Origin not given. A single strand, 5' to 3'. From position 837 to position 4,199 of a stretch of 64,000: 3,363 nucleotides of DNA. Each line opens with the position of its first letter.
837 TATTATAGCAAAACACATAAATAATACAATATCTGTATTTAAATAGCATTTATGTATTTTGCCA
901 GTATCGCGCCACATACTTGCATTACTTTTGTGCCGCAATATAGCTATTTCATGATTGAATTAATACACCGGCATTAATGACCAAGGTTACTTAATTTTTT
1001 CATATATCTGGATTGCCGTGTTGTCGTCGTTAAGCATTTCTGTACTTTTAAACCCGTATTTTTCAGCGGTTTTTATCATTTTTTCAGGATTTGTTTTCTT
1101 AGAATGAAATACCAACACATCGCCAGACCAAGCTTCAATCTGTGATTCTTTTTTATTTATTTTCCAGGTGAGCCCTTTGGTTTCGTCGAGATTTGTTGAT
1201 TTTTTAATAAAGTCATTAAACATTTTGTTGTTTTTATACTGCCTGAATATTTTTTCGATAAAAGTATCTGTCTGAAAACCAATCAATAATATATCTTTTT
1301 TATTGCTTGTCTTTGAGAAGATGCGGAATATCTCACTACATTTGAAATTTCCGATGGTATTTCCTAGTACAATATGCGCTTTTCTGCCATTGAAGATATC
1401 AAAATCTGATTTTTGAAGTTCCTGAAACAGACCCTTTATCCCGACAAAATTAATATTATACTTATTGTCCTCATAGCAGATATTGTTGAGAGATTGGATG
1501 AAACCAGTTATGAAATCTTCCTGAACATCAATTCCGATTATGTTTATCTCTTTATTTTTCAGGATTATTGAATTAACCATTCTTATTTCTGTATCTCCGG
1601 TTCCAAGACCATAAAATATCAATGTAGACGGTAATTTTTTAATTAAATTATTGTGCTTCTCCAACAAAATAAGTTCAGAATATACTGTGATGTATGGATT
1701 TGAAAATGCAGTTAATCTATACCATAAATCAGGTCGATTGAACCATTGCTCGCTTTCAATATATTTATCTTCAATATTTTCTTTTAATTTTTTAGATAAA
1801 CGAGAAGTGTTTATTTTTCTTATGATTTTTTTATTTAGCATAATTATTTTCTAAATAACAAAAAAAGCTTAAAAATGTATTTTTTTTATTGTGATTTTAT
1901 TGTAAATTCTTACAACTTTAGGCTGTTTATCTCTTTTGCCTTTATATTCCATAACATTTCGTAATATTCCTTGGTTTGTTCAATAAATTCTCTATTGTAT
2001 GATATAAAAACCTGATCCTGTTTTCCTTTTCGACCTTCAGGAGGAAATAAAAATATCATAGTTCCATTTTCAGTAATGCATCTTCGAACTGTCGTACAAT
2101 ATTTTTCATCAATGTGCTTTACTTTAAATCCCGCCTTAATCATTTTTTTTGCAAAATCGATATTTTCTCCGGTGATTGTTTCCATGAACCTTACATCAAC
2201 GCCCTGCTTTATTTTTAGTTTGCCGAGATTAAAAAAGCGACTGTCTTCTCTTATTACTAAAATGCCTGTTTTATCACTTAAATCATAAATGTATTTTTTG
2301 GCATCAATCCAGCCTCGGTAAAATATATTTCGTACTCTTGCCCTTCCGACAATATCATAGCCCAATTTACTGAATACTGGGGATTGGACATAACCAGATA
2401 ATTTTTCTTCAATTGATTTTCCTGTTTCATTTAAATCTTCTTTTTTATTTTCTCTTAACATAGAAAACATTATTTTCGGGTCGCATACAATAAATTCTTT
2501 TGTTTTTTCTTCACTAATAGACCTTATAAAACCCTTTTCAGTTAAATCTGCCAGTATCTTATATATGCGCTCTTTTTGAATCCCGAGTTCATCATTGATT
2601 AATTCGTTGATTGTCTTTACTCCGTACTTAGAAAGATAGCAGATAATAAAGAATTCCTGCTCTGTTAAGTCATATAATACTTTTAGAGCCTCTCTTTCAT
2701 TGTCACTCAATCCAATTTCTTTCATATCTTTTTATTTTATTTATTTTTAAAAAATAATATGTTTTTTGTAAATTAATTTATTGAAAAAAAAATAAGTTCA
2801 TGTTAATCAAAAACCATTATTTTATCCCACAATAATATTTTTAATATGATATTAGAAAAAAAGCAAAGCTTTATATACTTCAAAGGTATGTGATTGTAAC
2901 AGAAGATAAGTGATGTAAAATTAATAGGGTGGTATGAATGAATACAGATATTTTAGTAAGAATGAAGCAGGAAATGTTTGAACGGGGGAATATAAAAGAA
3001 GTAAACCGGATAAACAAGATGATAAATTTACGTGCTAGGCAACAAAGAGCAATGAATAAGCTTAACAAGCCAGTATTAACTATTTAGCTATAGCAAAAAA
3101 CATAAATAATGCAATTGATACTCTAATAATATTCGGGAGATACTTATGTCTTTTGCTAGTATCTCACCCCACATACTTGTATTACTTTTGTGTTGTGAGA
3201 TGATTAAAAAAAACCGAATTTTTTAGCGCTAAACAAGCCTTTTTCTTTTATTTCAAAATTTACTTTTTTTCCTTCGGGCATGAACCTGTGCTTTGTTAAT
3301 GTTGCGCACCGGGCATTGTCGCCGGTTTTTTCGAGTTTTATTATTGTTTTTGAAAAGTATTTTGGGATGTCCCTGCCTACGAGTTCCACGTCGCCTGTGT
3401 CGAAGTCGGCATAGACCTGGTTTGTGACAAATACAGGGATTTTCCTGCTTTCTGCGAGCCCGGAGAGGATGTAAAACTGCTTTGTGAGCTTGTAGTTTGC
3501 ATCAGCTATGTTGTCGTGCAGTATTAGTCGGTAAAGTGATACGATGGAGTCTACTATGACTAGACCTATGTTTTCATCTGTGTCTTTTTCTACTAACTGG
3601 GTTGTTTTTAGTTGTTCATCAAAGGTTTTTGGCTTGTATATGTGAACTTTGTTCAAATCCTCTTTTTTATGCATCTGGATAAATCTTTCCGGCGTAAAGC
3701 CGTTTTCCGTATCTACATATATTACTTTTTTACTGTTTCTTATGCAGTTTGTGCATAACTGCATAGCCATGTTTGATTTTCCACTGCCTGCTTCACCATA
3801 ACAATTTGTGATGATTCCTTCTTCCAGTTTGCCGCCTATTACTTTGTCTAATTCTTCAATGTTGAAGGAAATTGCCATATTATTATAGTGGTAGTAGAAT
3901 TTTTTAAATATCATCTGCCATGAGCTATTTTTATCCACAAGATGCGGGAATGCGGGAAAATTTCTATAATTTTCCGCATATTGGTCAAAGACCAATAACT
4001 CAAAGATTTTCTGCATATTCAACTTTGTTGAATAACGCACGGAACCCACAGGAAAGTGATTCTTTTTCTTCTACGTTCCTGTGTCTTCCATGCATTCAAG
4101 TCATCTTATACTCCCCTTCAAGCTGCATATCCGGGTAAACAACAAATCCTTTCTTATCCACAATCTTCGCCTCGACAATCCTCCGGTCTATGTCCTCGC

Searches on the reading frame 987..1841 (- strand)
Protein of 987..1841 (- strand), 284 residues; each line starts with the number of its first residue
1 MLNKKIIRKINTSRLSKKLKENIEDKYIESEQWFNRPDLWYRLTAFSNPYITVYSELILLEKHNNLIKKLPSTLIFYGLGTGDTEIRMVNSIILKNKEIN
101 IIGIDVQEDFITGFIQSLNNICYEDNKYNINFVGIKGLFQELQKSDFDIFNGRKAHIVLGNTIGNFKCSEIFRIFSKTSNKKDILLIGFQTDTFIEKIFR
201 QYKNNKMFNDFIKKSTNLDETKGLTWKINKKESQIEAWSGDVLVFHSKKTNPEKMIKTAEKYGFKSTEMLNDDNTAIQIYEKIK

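Call 9: search_protein_families(library=pfam, proteins=[window:987-1841:-], max_evalue=0.001)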
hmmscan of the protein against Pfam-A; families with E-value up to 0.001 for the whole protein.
window:987-1841:- (284 aa): 1 family
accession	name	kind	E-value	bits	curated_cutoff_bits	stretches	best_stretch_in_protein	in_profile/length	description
PF10017.15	Methyltransf_33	-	1.3e-12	47.8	23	1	39-212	29-201/304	Histidine-specific methyltransferase, SAM-dependent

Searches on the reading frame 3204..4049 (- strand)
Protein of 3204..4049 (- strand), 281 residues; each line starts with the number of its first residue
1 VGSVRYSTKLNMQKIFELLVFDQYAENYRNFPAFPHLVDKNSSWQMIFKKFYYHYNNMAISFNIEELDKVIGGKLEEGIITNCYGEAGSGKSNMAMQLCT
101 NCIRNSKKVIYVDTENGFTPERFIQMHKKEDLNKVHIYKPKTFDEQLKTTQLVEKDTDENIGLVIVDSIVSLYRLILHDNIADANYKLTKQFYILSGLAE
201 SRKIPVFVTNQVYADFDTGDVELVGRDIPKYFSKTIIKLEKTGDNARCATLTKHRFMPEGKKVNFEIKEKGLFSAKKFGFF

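Call 9: search_protein_families(library=pfam, proteins=[window:3204-4049:-], max_evalue=0.001)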
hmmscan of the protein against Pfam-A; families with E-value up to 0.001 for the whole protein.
window:3204-4049:- (281 aa): 7 families
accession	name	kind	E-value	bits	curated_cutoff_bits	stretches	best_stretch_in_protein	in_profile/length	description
PF08423.17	Rad51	-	3.7e-24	85.8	22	1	58-272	6-241/244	Rad51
PF13481.12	AAA_25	-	7.7e-10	39.2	27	1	63-180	18-161/195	AAA domain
PF06745.19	ATPase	-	7.3e-09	35.8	26.6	1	63-129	4-69/231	KaiC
PF00154.27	RecA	-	3.5e-07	30.4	27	1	67-173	40-143/262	recA bacterial DNA recombination protein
PF13479.12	AAA_24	-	9.2e-06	26.1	27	1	84-181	8-85/195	AAA domain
PF02283.22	CobU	-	4.9e-05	23.4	27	1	84-213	4-126/168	Cobinamide kinase / cobinamide phosphate guanyltransferase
PF01637.24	ATPase_2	-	0.00023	21.5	33.2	1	79-164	21-101/225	ATPase domain predominantly from Archaea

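Call 13: search_protein_families(library=ncbifam, proteins=[window:3204-4049:-], max_evalue=0.01)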
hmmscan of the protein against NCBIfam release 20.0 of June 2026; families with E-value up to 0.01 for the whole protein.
window:3204-4049:- (281 aa): 19 families
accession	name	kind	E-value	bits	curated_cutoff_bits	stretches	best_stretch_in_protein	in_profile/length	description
TIGR02237.1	recomb_radB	equivalog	5.1e-58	196.4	172.4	1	67-272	1-209/210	DNA repair and recombination protein RadB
NF006861.0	PRK09361.1-1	equivalog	8.9e-34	117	278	1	58-275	3-230/235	DNA repair and recombination protein RadB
NF003301.0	PRK04301.1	equivalog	2.6e-32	112.2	259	1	59-272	82-313/316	DNA repair and recombination protein RadA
TIGR02236.1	recomb_radA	equivalog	2.8e-29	102.5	361.15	1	59-272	77-309/311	DNA repair and recombination protein RadA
TIGR02238.1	recomb_DMC1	equivalog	1.9e-23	83.1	447.7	1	58-273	76-312/314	meiotic recombinase Dmc1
TIGR02239.1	recomb_RAD51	equivalog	2.3e-22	79.5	478.05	1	59-275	77-314/316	DNA repair protein RAD51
TIGR03881.1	KaiC_arch_4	hypoth_equivalog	2.2e-09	37.3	247.8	1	60-167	3-88/231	KaiC domain-containing protein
TIGR00416.1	sms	equivalog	2.3e-09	36.5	403.05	1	57-276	73-281/454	DNA repair protein RadA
TIGR02012.1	tigrfam_recA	equivalog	4.1e-08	32.9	325.3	1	66-173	42-146/321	recombinase RecA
TIGR03880.1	KaiC_arch_3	hypoth_equivalog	6.6e-07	29.1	249.45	1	64-117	2-55/224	KaiC domain-containing protein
NF006799.0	PRK09302.1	equivalog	8e-07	28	408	1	54-272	249-469/515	circadian clock protein KaiC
NF052589.1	ArlH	equivalog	2.4e-06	27.4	215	1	63-127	5-68/229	archaellum protein ArlH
NF006320.0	PRK08533.1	equivalog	4.3e-06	26.5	215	1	59-125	5-69/230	flagellar accessory protein FlaH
NF004723.0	PRK06067.1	subfamily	3.3e-05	23.5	194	1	58-125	14-79/243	flagellar accessory protein FlaH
NF004469.0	PRK05800.1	equivalog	0.0016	18.2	161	1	84-212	8-126/173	bifunctional adenosylcobinamide kinase/adenosylcobinamide-phosphate guanylyltransferase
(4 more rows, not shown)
